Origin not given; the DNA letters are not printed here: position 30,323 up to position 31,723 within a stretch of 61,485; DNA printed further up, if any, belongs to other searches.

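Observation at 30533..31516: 325-codon Trp/Phe-rich pentapeptide array flanked by 9-nt direct repeats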

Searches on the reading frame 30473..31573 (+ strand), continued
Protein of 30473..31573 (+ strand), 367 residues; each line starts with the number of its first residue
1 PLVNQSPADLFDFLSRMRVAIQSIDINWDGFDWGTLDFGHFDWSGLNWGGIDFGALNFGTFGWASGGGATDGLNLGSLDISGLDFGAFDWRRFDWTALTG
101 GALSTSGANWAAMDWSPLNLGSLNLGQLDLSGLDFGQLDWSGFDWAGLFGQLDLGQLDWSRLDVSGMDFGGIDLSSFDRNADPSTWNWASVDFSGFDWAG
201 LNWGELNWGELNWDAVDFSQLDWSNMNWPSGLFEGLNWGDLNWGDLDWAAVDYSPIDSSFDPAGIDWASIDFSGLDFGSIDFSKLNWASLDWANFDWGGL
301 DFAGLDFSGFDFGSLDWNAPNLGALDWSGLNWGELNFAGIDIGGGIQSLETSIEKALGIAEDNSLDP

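Call 54: search_protein_families(library=ncbifam, proteins=[window:30512-31546:+, P0023, P0058, P0078, P0089, P0028, P0002], max_evalue=0.01)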
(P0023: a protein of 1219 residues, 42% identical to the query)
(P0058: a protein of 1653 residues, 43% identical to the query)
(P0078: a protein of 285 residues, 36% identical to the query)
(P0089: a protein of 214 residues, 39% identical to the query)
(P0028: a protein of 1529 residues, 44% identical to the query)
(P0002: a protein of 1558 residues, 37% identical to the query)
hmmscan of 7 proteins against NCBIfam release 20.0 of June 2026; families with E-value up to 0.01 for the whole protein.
window:30512-31546:+ (345 aa): 3 families
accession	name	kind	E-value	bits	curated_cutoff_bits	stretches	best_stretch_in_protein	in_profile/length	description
NF033375.2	penta_rpt_QnrE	exception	4.1e-05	23.7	480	1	286-331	148-193/214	QnrE family quinolone resistance pentapeptide repeat protein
NF000420.1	penta_rpt_QnrB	exception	0.0018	18.3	460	0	269-331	131-193/214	QnrB family quinolone resistance pentapeptide repeat protein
NF052603.1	penta_Alr5209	equivalog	0.0026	17.9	125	0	275-332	16-73/113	Alr5209 family pentapeptide repeat protein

P0023 (1219 aa): 0 families

P0058 (1653 aa): 0 families

P0078 (285 aa): 0 families

P0089 (214 aa): 2 families
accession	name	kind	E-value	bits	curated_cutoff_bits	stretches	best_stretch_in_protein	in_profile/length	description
NF033375.2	penta_rpt_QnrE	exception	0.0033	17.4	480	0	123-158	161-196/214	QnrE family quinolone resistance pentapeptide repeat protein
NF000420.1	penta_rpt_QnrB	exception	0.0077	16.2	460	0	125-159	163-197/214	QnrB family quinolone resistance pentapeptide repeat protein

P0028 (1529 aa): 3 families
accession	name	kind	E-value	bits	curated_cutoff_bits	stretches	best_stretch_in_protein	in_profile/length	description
NF012211.1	tand_rpt_95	domain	2.2e-08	34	90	1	1115-1180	5-69/98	tandem-95 repeat protein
NF047446.1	barrel_OmpL47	domain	2.9e-05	24.4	40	0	1337-1387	6-61/68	OmpL47-type beta-barrel domain-containing protein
NF038114.1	rightmost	domain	0.0013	19.1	35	1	1404-1506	15-103/113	PxKF domain-containing protein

P0002 (1558 aa): 17 families
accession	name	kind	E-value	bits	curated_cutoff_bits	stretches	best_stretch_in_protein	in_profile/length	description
NF052603.1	penta_Alr5209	equivalog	1.8e-39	134.3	125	6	195-251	14-70/113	Alr5209 family pentapeptide repeat protein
NF011744.0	PRK15197.1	equivalog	4.4e-38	131.1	274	8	244-358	154-269/291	SPI-2 type III secretion system effector PipB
NF047416.1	penta_HetL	equivalog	7.1e-33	113.9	260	5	450-650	16-214/218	heterocyst differentiation pentapeptide repeat protein HetL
NF033086.2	penta_rpt_Qnr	equivalog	6e-26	91.5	240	4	193-368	19-195/211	Qnr family pentapeptide repeat protein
NF033375.2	penta_rpt_QnrE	exception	2.5e-22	79.9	480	2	298-372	128-202/214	QnrE family quinolone resistance pentapeptide repeat protein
NF000420.1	penta_rpt_QnrB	exception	4e-22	79.3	460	2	193-362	27-197/214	QnrB family quinolone resistance pentapeptide repeat protein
NF038182.1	penta_rpt_SmQnr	exception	7.3e-22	78.2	460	2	469-639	16-192/215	SmQnr family pentapeptide repeat protein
NF012152.0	penta_rpt_QnrC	exception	7.7e-19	68.5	500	2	208-332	10-155/221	QnrC family quinolone resistance pentapeptide repeat protein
NF000139.2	penta_rpt_QnrD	exception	1.9e-18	67.3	425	3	187-368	21-193/214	QnrD family quinolone resistance pentapeptide repeat protein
NF000071.4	penta_rpt_QnrA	exception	2.9e-18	66.5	450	3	198-370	30-198/218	QnrA family quinolone resistance pentapeptide repeat protein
NF000421.1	penta_rpt_QnrVC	exception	1.2e-15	58.1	460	3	208-413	10-201/218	QnrVC family quinolone resistance pentapeptide repeat protein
NF000349.1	mfpA_AE000516.2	equivalog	4.9e-15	55.8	360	3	224-351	7-134/183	pentapeptide repeat protein MfpA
NF012151.0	penta_rpt_QnrAS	exception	1.1e-14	55.1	490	3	216-366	46-199/218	QnrAS family quinolone resistance pentapeptide repeat protein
NF000056.3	penta_rpt_QnrS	exception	1e-13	51.5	460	3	458-666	12-196/218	QnrS family quinolone resistance pentapeptide repeat protein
NF051894.1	anti_phage_HalA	equivalog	2.5e-12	46.7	250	0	206-281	53-136/338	anti-phage Hailong system effector protein HalA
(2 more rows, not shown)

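Call 72: search_protein_families(library=pfam, proteins=[P0002, P0010, P0021, P0039, P0067, P0008, P0083, P0059, P0078], max_evalue=0.001)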
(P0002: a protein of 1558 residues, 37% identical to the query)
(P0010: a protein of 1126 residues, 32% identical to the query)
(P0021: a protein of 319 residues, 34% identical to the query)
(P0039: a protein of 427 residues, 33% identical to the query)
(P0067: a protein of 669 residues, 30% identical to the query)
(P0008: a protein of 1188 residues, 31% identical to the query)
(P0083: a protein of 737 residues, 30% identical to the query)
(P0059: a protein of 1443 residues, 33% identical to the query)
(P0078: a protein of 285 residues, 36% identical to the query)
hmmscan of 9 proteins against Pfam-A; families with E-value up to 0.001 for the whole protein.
P0002 (1558 aa): 2 families
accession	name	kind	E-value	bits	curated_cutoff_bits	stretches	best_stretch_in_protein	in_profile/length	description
PF13599.13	Pentapeptide_4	-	1e-47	160.5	38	7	513-587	2-76/78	Pentapeptide repeat region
PF00805.28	Pentapeptide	-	1.4e-45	152.8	20.2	5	390-427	2-39/40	Pentapeptide repeats (8 copies)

P0010 (1126 aa): 3 families
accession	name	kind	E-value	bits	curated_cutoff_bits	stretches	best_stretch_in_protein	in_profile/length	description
PF00805.28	Pentapeptide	-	6e-36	122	20.2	5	2-39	2-39/40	Pentapeptide repeats (8 copies)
PF13599.13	Pentapeptide_4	-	2.8e-22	79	38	2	131-206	3-78/78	Pentapeptide repeat region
PF13576.12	Pentapeptide_3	-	2.3e-17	63.4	27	1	8-39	1-34/48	Pentapeptide repeats (9 copies)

P0021 (319 aa): 3 families
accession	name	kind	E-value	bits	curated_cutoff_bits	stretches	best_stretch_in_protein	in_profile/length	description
PF00805.28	Pentapeptide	-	2.6e-19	68.8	20.2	0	216-244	12-40/40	Pentapeptide repeats (8 copies)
PF13599.13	Pentapeptide_4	-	5.2e-14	52.5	38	1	221-281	2-62/78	Pentapeptide repeat region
PF13576.12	Pentapeptide_3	-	2.3e-09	37.7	27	0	260-280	21-41/48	Pentapeptide repeats (9 copies)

P0039 (427 aa): 1 family
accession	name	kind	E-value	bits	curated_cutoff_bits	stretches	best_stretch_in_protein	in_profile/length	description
PF13599.13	Pentapeptide_4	-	0.00042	20.7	38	0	177-249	6-76/78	Pentapeptide repeat region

P0067 (669 aa): 2 families
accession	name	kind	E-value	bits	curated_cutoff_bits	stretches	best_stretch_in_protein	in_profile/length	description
PF02415.23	Chlam_PMP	-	3.2e-15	55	20.6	0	195-211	2-18/19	Chlamydia polymorphic membrane protein (Chlamydia_PMP) repeat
PF13599.13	Pentapeptide_4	-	3.7e-05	24.1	38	0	237-294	12-69/78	Pentapeptide repeat region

P0008 (1188 aa): 3 families
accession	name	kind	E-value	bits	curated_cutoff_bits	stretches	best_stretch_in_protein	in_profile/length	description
PF05649.18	Peptidase_M13_N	-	1.3e-60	206.3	32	1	555-935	2-381/381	Peptidase family M13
PF01431.27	Peptidase_M13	-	2.3e-47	161.7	24.5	1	993-1185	1-205/205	Peptidase family M13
PF04286.17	DUF445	-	0.00095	19.6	33.8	1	758-948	48-216/368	Protein of unknown function (DUF445)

P0083 (737 aa): 6 families
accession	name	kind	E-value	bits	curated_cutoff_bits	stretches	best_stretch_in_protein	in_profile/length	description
PF07568.18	HisKA_2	-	1.3e-29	102.6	22.3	1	532-607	1-76/76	Histidine kinase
PF02743.24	dCache_1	-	1.1e-12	48.4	45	1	272-385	124-240/240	Cache domain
PF00672.30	HAMP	-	3.1e-12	47.1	25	1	420-471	2-53/53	HAMP domain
PF02518.31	HATPase_c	-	5.6e-09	36.9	26.4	1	635-732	8-109/111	Histidine kinase-, DNA gyrase B-, and HSP90-like ATPase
PF13599.13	Pentapeptide_4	-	6.6e-06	26.5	38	1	181-252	6-77/78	Pentapeptide repeat region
PF07536.20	HWE_HK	-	0.00025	22.1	22.8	1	532-586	1-53/83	HWE histidine kinase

P0059 (1443 aa): 0 families

P0078 (285 aa): 0 families

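Call 76: search_solved_structures(query=P0058, max_evalue=1)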
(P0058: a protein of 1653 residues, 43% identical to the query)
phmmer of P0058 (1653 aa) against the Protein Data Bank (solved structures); distinct sequences matched with E-value up to 1: 1.
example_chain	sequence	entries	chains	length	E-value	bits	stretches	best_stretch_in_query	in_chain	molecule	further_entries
3pss_A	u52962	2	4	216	0.32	11.3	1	1114-1189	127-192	Qnr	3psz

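Call 77: search_protein_families(library=pfam, proteins=[P0058, P0160, P0157, P0089], max_evalue=1)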
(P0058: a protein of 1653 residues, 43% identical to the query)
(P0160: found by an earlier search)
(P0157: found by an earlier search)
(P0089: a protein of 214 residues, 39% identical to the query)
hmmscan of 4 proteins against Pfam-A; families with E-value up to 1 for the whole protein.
P0058 (1653 aa): 3 families
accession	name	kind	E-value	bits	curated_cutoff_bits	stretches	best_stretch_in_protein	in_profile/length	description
PF06403.16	Lamprin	-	0.00048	20.5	34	0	1131-1161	42-72/91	Lamprin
PF07819.20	PGAP1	-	0.078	13.2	24.3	1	1510-1581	71-135/233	PGAP1-like alpha/beta domain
PF12146.15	Hydrolase_4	-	0.093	12.5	27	1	1516-1549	63-97/239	Serine aminopeptidase, S33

P0160 (1693 aa): 3 families
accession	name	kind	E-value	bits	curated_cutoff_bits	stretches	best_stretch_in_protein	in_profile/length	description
PF01469.24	Pentapeptide_2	-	1.1e-06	28.9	26.4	1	1207-1235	4-32/40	Pentapeptide repeats (8 copies)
PF02450.21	LCAT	-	0.0039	16.9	21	1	1551-1585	106-140/392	Lecithin:cholesterol acyltransferase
PF07819.20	PGAP1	-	0.027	14.7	24.3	1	1552-1623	75-139/233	PGAP1-like alpha/beta domain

P0157 (1668 aa): 3 families
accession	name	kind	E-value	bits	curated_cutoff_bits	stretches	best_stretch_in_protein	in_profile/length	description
PF01469.24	Pentapeptide_2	-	1.8e-07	31.4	26.4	1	1182-1210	4-32/40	Pentapeptide repeats (8 copies)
PF02450.21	LCAT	-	0.0041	16.8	21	1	1526-1560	106-140/392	Lecithin:cholesterol acyltransferase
PF07819.20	PGAP1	-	0.19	11.9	24.3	1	1527-1592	75-133/233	PGAP1-like alpha/beta domain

P0089 (214 aa): 1 family
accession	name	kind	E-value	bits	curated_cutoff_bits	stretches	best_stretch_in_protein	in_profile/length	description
PF22852.1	SoxE_N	-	0.17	12.2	27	1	183-206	7-30/48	Sulfocyanin, N-terminal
